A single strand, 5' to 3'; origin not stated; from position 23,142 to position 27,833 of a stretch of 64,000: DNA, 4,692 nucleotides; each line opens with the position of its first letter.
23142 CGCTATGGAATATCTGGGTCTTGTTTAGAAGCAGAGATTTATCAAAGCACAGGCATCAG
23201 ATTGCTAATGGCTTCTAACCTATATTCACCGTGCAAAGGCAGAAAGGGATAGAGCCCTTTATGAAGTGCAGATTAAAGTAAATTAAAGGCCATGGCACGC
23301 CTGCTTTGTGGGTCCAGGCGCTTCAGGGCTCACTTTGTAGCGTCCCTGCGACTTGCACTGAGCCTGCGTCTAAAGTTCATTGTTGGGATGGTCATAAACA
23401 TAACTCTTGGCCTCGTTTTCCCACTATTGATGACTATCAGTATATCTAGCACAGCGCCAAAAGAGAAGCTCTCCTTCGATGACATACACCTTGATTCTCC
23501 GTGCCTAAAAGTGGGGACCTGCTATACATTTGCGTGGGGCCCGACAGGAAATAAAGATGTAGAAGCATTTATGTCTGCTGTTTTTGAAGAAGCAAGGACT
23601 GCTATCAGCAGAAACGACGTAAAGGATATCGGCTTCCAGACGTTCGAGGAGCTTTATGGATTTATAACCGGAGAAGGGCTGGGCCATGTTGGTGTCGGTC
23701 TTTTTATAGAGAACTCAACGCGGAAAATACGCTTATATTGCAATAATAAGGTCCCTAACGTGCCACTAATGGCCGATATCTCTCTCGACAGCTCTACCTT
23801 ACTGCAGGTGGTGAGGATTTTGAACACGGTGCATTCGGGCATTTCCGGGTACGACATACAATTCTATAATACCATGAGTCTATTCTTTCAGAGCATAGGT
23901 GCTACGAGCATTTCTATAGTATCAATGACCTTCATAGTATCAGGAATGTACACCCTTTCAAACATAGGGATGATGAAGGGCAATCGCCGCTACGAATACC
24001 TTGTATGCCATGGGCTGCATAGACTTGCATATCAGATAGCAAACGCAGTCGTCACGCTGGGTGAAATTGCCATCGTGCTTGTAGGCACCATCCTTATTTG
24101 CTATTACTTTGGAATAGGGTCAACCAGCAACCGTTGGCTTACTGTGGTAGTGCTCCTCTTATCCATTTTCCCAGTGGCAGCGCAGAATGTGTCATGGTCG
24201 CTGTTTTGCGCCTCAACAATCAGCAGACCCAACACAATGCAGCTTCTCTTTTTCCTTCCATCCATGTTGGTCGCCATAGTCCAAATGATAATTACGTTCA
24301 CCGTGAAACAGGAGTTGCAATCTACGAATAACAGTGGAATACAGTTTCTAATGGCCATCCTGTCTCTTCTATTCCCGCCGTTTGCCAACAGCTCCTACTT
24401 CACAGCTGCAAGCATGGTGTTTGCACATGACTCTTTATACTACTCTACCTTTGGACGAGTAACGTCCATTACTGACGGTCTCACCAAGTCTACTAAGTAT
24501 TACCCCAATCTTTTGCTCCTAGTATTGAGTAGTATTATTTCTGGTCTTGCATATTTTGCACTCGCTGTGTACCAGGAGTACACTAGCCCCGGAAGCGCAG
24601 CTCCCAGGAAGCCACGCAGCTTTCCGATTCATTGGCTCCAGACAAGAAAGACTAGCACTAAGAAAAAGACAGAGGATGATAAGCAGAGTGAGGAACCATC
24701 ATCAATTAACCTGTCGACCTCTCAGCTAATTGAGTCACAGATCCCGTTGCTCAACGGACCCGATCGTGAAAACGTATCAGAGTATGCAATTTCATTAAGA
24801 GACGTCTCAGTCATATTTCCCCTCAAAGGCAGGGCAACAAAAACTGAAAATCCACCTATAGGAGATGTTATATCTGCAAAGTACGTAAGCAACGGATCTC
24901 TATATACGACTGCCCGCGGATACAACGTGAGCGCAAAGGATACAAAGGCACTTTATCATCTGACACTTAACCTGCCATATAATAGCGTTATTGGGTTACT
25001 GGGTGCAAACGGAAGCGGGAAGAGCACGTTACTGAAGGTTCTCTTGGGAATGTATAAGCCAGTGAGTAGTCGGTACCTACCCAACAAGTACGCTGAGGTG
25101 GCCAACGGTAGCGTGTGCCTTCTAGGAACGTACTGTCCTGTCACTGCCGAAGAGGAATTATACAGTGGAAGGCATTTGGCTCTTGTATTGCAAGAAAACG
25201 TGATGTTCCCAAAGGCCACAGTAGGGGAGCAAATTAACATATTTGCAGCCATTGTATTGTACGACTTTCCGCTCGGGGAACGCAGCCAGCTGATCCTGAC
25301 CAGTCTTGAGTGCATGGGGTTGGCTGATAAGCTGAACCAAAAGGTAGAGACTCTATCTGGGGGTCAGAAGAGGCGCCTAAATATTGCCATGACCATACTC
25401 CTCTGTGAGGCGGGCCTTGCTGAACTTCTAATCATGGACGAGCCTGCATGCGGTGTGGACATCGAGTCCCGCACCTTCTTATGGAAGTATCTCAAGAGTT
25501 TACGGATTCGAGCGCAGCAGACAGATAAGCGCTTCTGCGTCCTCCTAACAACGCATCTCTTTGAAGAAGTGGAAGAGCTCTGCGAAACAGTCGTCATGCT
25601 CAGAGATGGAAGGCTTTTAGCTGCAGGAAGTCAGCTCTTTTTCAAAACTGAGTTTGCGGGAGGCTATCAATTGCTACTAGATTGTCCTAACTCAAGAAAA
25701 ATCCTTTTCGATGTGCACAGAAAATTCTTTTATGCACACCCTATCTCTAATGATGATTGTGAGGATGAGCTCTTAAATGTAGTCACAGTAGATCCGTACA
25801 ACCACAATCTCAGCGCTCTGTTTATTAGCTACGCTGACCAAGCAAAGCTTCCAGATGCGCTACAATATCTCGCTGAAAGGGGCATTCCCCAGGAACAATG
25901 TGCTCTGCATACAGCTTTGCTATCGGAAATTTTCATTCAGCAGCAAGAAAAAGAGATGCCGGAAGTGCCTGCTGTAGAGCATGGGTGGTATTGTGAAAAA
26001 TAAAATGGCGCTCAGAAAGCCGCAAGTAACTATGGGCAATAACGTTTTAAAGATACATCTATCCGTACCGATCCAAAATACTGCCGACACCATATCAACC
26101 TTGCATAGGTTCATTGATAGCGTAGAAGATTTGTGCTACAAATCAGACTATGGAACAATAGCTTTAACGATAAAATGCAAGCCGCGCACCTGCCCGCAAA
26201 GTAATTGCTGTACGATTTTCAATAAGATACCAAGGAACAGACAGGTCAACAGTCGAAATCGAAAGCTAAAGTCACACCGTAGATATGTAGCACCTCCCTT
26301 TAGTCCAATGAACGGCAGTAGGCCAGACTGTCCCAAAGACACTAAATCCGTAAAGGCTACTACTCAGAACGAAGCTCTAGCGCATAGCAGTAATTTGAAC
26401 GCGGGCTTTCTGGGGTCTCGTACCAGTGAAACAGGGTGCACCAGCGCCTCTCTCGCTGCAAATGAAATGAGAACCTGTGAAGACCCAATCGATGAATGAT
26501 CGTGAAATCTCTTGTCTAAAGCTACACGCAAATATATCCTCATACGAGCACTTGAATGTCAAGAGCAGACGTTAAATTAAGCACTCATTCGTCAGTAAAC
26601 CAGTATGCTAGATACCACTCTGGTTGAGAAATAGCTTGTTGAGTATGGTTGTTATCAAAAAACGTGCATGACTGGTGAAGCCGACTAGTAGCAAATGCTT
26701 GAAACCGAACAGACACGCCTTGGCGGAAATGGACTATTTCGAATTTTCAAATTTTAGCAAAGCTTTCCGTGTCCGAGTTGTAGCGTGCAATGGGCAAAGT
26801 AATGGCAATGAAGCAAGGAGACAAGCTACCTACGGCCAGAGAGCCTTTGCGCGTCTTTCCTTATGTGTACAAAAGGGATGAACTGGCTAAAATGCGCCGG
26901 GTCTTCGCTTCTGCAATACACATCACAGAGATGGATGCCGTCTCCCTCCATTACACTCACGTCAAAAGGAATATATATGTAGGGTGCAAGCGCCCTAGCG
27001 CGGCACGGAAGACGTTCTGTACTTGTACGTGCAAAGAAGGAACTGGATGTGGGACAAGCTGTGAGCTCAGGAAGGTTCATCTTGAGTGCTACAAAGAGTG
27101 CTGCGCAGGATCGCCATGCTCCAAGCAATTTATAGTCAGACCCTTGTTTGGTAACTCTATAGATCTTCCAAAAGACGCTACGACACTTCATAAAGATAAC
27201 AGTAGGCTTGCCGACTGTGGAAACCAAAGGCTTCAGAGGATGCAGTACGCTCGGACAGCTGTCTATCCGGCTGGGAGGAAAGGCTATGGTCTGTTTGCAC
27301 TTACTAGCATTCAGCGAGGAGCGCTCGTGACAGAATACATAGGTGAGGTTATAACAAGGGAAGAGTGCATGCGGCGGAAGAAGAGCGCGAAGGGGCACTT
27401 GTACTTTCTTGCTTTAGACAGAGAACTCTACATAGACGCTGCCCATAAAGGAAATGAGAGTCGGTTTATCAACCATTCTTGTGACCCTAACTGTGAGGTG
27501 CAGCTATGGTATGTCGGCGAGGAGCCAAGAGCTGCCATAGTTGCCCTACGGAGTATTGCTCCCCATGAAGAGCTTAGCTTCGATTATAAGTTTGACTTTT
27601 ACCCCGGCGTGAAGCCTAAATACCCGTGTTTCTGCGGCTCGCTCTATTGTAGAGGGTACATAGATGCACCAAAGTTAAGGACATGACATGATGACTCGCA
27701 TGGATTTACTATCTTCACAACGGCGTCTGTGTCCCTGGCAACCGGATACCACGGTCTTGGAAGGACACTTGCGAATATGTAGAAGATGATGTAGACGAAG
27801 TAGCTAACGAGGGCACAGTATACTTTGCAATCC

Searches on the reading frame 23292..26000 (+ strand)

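Call 30: search_protein_families(library=pfam, max_evalue=0.001, proteins=[window:23292-26000:+])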
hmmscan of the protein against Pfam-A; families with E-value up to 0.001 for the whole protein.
window:23292-26000:+ (903 aa): 4 families
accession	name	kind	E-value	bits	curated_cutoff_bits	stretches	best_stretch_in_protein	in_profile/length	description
PF00005.33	ABC_tran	-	1.4e-21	78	25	1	556-719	3-136/137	ABC transporter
PF02463.25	SMC_N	-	3e-06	27.3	40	0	680-765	129-210/220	RecF/RecN/SMC N terminal domain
PF12698.13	ABC2_membrane_3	-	1.9e-05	24.3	31.6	1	189-425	151-345/347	ABC-2 family transporter protein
PF13304.12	AAA_21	-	6.3e-05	23.6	27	0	567-585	2-20/304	AAA domain, putative AbiEii toxin, Type IV TA system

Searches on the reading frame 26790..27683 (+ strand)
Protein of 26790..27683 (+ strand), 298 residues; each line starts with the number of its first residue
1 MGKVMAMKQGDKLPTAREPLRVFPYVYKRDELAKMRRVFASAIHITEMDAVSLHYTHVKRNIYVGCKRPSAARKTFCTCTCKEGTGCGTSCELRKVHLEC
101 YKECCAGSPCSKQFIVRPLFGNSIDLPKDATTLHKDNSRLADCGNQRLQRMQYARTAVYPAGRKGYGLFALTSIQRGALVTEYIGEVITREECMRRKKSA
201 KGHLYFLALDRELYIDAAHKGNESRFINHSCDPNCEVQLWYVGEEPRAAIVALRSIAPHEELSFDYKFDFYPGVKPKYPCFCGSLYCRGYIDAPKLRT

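Call 30: search_protein_families(library=pfam, max_evalue=0.001, proteins=[window:26790-27683:+])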
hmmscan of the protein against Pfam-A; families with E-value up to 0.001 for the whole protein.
window:26790-27683:+ (298 aa): 1 family
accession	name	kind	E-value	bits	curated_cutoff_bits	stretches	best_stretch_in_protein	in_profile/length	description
PF00856.33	SET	-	3e-28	98.7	22.4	1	165-267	1-105/105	SET domain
